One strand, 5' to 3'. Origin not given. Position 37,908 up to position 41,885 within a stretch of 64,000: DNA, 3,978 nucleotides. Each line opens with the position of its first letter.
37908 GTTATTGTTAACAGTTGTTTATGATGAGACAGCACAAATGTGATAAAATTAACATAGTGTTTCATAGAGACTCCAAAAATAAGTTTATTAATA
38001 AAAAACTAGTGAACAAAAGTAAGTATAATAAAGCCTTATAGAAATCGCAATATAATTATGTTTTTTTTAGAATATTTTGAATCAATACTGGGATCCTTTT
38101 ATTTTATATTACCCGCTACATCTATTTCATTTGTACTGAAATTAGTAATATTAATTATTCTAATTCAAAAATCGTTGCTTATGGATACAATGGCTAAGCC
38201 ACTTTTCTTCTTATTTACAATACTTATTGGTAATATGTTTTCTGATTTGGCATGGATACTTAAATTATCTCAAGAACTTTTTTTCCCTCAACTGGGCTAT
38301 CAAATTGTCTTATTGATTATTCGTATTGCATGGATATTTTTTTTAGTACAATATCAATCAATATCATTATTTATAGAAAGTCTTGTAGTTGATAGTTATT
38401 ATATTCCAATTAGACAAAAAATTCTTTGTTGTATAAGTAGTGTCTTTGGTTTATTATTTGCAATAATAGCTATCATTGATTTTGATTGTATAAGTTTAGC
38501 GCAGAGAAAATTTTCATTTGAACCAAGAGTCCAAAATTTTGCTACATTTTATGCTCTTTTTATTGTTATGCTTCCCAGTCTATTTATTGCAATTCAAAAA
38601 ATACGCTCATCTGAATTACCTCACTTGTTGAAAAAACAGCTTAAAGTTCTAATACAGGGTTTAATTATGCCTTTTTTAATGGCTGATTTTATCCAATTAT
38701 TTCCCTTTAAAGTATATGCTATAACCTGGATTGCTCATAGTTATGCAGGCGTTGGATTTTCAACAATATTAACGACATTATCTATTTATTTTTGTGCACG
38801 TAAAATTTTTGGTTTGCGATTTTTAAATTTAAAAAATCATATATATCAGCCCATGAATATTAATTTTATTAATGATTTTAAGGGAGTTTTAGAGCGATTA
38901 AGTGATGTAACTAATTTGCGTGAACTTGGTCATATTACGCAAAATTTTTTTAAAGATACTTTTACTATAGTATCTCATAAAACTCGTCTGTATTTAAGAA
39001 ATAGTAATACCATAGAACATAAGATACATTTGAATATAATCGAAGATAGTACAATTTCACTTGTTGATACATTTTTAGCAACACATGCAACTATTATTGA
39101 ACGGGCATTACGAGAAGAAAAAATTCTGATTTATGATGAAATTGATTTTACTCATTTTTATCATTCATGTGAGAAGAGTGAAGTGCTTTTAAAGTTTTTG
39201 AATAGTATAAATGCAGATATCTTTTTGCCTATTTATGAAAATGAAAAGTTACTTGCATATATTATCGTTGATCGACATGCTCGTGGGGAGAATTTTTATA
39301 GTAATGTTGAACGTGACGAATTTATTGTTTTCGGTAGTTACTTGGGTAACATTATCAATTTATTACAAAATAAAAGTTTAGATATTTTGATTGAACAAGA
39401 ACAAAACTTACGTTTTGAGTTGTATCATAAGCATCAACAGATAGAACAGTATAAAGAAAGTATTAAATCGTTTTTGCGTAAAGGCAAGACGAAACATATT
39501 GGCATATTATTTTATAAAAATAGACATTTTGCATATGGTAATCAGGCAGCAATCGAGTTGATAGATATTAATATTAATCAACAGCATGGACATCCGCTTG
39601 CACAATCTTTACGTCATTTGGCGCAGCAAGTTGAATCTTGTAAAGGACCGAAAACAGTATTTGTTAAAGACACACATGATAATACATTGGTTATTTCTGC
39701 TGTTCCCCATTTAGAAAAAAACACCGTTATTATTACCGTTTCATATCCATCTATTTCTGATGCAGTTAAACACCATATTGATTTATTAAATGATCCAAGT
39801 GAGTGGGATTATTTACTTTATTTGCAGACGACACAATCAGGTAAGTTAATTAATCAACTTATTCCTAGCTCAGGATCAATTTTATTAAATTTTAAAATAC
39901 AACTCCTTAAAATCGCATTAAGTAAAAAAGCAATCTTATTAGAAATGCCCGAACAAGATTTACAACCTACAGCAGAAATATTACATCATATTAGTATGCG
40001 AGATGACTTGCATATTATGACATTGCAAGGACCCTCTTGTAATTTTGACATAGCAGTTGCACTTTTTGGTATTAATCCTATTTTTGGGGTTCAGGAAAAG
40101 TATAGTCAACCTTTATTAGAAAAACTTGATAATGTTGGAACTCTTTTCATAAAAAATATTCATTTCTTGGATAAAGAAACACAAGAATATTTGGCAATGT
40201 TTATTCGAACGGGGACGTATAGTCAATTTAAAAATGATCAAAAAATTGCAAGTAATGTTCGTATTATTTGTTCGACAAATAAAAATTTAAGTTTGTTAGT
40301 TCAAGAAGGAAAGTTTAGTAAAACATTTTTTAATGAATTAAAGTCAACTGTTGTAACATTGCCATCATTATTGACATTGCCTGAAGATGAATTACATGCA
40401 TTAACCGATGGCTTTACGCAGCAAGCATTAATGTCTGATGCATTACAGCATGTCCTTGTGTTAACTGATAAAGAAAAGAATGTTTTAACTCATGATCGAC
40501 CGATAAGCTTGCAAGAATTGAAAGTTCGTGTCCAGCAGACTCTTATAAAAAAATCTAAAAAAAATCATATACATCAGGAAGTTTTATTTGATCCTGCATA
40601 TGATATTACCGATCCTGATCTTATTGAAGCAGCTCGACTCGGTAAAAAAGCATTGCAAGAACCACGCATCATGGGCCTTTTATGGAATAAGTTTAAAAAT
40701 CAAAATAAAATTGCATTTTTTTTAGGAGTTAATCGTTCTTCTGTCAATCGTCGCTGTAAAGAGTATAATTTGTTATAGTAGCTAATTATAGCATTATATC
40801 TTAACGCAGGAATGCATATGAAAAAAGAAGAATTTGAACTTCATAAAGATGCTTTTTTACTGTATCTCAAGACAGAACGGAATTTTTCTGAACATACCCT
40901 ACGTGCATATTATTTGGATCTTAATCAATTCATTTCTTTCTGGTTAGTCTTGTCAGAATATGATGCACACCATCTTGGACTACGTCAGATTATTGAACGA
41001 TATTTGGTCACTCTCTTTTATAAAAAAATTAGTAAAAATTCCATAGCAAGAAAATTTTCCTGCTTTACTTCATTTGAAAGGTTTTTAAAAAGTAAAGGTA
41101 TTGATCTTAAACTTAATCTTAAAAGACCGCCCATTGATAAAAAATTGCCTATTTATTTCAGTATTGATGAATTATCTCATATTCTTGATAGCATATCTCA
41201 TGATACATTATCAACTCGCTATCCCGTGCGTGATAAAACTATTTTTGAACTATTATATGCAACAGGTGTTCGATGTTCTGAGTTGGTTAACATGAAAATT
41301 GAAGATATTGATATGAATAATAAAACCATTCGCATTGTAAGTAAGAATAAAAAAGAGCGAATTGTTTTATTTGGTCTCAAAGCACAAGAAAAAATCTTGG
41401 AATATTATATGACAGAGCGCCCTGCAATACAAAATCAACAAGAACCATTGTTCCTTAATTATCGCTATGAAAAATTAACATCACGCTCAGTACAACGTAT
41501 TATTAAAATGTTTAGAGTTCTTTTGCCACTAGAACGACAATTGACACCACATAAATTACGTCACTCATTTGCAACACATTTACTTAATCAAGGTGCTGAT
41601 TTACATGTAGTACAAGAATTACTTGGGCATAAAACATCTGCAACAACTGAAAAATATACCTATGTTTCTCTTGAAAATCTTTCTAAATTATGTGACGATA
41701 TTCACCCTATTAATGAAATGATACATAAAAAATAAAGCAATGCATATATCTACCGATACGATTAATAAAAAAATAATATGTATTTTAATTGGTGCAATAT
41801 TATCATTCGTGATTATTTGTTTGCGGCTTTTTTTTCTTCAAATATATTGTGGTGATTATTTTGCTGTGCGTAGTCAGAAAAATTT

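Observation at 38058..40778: Membrane-anchored, catalytically dead sigma54-activator (EBP) domain protein with C-terminal HTH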

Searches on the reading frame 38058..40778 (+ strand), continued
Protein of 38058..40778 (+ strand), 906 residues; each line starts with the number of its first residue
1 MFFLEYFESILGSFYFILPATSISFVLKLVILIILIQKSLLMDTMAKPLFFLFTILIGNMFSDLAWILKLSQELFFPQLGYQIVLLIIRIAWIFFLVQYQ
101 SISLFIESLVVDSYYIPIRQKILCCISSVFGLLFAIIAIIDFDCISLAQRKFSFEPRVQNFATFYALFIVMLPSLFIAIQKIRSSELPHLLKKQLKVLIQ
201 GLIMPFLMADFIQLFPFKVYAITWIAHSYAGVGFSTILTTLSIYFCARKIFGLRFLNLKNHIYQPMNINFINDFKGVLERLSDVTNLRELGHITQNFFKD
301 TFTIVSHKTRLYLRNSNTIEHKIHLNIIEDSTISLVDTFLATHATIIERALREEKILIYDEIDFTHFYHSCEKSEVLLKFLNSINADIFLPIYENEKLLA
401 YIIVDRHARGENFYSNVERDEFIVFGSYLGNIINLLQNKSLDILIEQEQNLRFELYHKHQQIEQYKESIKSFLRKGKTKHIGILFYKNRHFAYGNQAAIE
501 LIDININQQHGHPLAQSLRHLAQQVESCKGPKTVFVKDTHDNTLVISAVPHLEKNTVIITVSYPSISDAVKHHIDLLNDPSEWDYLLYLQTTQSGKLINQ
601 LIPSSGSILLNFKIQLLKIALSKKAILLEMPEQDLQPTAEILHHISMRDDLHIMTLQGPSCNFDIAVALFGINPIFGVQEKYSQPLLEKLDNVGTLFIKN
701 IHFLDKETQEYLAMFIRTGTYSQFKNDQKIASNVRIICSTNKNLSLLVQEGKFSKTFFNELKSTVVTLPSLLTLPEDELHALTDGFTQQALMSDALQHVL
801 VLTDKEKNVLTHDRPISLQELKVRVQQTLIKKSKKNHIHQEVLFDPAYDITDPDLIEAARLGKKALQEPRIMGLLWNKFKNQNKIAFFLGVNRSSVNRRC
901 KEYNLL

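Call 43: search_protein_families(library=pfam, alignment_id=A1, max_evalue=0.05)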
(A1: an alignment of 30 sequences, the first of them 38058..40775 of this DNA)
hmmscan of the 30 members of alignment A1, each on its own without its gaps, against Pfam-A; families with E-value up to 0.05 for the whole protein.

A. member 1, window:38058-40775:+ (906 aa): 4 families
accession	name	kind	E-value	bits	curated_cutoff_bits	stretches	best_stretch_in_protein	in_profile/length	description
PF00158.32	Sigma54_activat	-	3.6e-11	43.5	20.2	1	639-764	39-165/168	Sigma-54 interaction domain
PF14532.12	Sigma54_activ_2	-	1.7e-09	38.5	25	1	684-771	62-138/138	Sigma-54 interaction domain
PF08670.17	MEKHLA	-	0.017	15.5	23.7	0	490-523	50-83/143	MEKHLA domain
PF02223.23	Thymidylate_kin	-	0.023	14.8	27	0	302-407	35-129/185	Thymidylate kinase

B. families by the number of members that match (of 30 scanned): 12 families
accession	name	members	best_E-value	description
PF00158.32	Sigma54_activat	30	5.2e-14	Sigma-54 interaction domain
PF14532.12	Sigma54_activ_2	30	4.4e-12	Sigma-54 interaction domain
PF06295.17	ZapG-like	3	0.011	Z-ring associated protein G-like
PF08670.17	MEKHLA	2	0.017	MEKHLA domain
PF02954.25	HTH_8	2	0.022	Bacterial regulatory protein, Fis family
PF19162.5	DUF5844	1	0.0033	Family of unknown function (DUF5844)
PF18024.7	HTH_50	1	0.0069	Helix-turn-helix domain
PF19653.4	DUF6156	1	0.012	Family of unknown function (DUF6156)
PF03874.21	RNA_pol_Rpb4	1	0.014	RNA polymerase Rpb4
PF01047.28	MarR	1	0.02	MarR family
PF02223.23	Thymidylate_kin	1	0.023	Thymidylate kinase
PF21377.3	MurD_N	1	0.047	MurD N-terminal domain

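Call 80: fold_search(model_id=the predicted structure, library=pdb)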
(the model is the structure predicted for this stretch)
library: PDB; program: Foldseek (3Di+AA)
matches with E <= 10: 1320; with E <= 0.001: 83
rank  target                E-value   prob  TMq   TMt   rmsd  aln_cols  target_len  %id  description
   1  5m7p_B                6.9e-08  1.00  0.16  0.29  13.5       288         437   18  Crystal structure of NtrX from Brucella abortus in complex with ADP processed with the CrystalDirect automated mountin (released 2017-01-25)
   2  5m7p_A                2.1e-07  1.00  0.17  0.29  19.8       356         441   18  Crystal structure of NtrX from Brucella abortus in complex with ADP processed with the CrystalDirect automated mountin (released 2017-01-25)
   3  5m7n_B                2.4e-07  1.00  0.16  0.29  14.9       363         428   16  Crystal structure of NtrX from Brucella abortus in complex with ATP processed with the CrystalDirect automated mountin (released 2017-01-25)
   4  5m7n_A                2.5e-07  1.00  0.16  0.29  19.5       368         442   16  Crystal structure of NtrX from Brucella abortus in complex with ATP processed with the CrystalDirect automated mountin (released 2017-01-25)
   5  5m7o_B                2.6e-07  1.00  0.16  0.28  16.1       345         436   18  Crystal structure of NtrX from Brucella abortus processed with the CrystalDirect automated mounting and cryo-cooling t (released 2017-01-25)
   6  4lzz_W                1.0e-06  1.00  0.16  0.44   8.2       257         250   22  Nucleotide-induced asymmetry within atpase activator ring drives s54-RNAP interaction and ATP hydrolysis (released 2013-12-04)
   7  1ojl_A                1.2e-06  1.00  0.16  0.39  16.1       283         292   20  Crystal structure of a sigma54-activator suggests the mechanism for the conformational switch necessary for sigma54 bi (released 2005-05-19)
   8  1ojl_E                1.3e-06  1.00  0.16  0.40  18.6       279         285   22  Crystal structure of a sigma54-activator suggests the mechanism for the conformational switch necessary for sigma54 bi (released 2005-05-19)
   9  4l4u                  1.5e-06  1.00  0.15  0.29  12.7       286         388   20  Crystal structure of construct containing A. aeolicus NtrC1 receiver, central and DNA binding domains (released 2013-08-28)
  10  3dzd_A                1.6e-06  1.00  0.16  0.32  11.5       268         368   22  Crystal structure of sigma54 activator NTRC4 in the inactive state (released 2008-11-25)
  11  1ny6_B                1.9e-06  1.00  0.16  0.47   6.2       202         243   25  Crystal structure of sigm54 activator (AAA+ ATPase) in the active state (released 2003-11-11)
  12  1ojl_D                1.9e-06  1.00  0.16  0.37  18.4       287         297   20  Crystal structure of a sigma54-activator suggests the mechanism for the conformational switch necessary for sigma54 bi (released 2005-05-19)
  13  1ny6_A                2.6e-06  1.00  0.15  0.45   8.4       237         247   23  Crystal structure of sigm54 activator (AAA+ ATPase) in the active state (released 2003-11-11)
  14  1ny6_H                3.4e-06  1.00  0.15  0.42   8.7       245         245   22  Crystal structure of sigm54 activator (AAA+ ATPase) in the active state (released 2003-11-11)
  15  1ny6_C                3.7e-06  1.00  0.16  0.47   6.4       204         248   24  Crystal structure of sigm54 activator (AAA+ ATPase) in the active state (released 2003-11-11)
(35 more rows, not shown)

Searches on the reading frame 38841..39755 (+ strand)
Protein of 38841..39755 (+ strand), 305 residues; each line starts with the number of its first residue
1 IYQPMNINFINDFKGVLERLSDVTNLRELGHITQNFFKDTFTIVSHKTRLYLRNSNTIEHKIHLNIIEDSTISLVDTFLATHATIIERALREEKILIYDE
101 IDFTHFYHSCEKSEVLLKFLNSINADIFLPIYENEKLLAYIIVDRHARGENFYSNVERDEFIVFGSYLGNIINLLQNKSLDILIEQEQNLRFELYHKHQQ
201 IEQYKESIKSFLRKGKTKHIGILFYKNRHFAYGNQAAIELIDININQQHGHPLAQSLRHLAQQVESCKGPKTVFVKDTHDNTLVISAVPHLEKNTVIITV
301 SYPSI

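Call 73: search_solved_structures(query=A5, max_evalue=10, show_alignments=0)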
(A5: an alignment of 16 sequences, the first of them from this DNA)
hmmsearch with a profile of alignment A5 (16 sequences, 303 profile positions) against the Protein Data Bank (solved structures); distinct sequences matched with E-value up to 10: 0.

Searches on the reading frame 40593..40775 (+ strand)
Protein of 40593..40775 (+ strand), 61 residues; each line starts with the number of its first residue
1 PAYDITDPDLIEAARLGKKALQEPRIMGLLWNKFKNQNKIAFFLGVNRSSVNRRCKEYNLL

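Call 46: search_solved_structures(query=A3, max_evalue=10, show_alignments=3)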
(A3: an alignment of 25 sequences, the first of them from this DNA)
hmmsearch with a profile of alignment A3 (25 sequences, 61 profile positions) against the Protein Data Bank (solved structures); distinct sequences matched with E-value up to 10: 14.
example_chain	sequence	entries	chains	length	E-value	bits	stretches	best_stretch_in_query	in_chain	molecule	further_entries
1etq_A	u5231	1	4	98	0.0034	20.5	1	32-60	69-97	FACTOR FOR INVERSION STIMULATION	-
6m10_A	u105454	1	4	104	0.0046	20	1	32-60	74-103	Putative Fis-like DNA-binding protein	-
4fis_A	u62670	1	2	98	0.0085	19.2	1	35-60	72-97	FACTOR FOR INVERSION STIMULATION (FIS)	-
1eto_A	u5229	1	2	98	0.011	18.8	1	33-60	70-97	FACTOR FOR INVERSION STIMULATION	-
1etw_A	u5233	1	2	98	0.015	18.4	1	35-60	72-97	FACTOR FOR INVERSION STIMULATION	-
1etv_A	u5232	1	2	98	0.018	18.1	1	35-60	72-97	FACTOR FOR INVERSION STIMULATION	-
1fip_A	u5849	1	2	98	0.019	18.1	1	35-60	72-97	FACTOR FOR INVERSION STIMULATION (FIS)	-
1ety_A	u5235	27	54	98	0.023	17.8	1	35-60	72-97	FACTOR FOR INVERSION STIMULATION | FACTOR FOR INVERSION STIMULATION (FIS) | DNA-binding protein fis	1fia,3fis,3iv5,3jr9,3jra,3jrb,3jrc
1etk_A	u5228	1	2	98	0.028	17.5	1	36-60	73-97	FACTOR FOR INVERSION STIMULATION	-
1f36_A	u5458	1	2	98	0.044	16.9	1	35-60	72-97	FIS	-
1g2h_A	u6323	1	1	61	0.096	15.8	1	24-60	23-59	TRANSCRIPTIONAL REGULATORY PROTEIN TYRR HOMOLOG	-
1etx_A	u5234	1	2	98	0.36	14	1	36-60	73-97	FACTOR FOR INVERSION STIMULATION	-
8tac_A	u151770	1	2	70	0.75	13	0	9-52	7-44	DBP48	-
5cy1_A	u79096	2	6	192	1.1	12.4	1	14-53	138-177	Transposon Tn3 resolvase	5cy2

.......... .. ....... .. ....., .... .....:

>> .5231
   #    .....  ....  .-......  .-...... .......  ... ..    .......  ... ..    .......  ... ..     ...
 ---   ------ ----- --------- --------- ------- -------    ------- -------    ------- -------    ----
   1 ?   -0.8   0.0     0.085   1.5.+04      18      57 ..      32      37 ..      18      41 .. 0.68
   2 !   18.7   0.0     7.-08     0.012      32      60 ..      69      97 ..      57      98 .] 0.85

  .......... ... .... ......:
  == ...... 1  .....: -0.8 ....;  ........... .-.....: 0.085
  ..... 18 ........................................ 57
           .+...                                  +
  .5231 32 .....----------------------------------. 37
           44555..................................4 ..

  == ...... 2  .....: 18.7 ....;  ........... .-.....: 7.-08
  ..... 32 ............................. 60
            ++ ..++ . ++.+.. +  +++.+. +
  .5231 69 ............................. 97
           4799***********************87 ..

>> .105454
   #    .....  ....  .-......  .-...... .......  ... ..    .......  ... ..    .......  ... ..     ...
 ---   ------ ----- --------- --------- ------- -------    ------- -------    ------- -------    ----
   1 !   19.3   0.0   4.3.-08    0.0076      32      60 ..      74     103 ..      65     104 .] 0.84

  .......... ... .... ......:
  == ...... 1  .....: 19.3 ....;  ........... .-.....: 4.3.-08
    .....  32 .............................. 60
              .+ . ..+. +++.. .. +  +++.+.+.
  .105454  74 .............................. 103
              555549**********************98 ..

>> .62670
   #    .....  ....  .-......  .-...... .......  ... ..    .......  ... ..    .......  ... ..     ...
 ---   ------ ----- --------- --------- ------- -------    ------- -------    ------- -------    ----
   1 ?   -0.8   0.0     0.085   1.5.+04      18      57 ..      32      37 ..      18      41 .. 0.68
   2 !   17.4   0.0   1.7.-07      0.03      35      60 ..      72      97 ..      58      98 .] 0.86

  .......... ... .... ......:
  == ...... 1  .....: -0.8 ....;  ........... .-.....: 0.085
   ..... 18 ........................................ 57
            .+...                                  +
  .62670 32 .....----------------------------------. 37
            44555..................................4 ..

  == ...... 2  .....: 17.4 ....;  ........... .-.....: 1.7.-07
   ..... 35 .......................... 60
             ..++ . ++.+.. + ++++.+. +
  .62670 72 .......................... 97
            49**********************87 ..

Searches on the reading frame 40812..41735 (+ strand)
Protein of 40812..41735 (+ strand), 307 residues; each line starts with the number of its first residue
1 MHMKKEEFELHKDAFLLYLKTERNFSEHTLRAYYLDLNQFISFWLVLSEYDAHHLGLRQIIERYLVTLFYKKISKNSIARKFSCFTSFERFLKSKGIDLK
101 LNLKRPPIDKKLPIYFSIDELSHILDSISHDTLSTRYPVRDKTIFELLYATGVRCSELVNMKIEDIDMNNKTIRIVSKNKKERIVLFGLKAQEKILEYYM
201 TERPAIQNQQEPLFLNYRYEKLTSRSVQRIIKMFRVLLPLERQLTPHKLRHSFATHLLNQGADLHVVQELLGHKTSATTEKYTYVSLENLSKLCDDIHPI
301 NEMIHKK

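Call 33: search_protein_families(library=pfam, proteins=[window:40812-41735:+], max_evalue=0.001)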
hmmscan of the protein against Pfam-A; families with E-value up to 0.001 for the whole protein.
window:40812-41735:+ (307 aa): 2 families
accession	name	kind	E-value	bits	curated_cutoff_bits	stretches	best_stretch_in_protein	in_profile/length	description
PF00589.27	Phage_integrase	-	3.2e-42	144.7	27.1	1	120-285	7-168/172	Phage integrase family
PF02899.23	Phage_int_SAM_1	-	3.7e-10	40.4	22.3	1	13-96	2-83/83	Phage integrase, N-terminal SAM-like domain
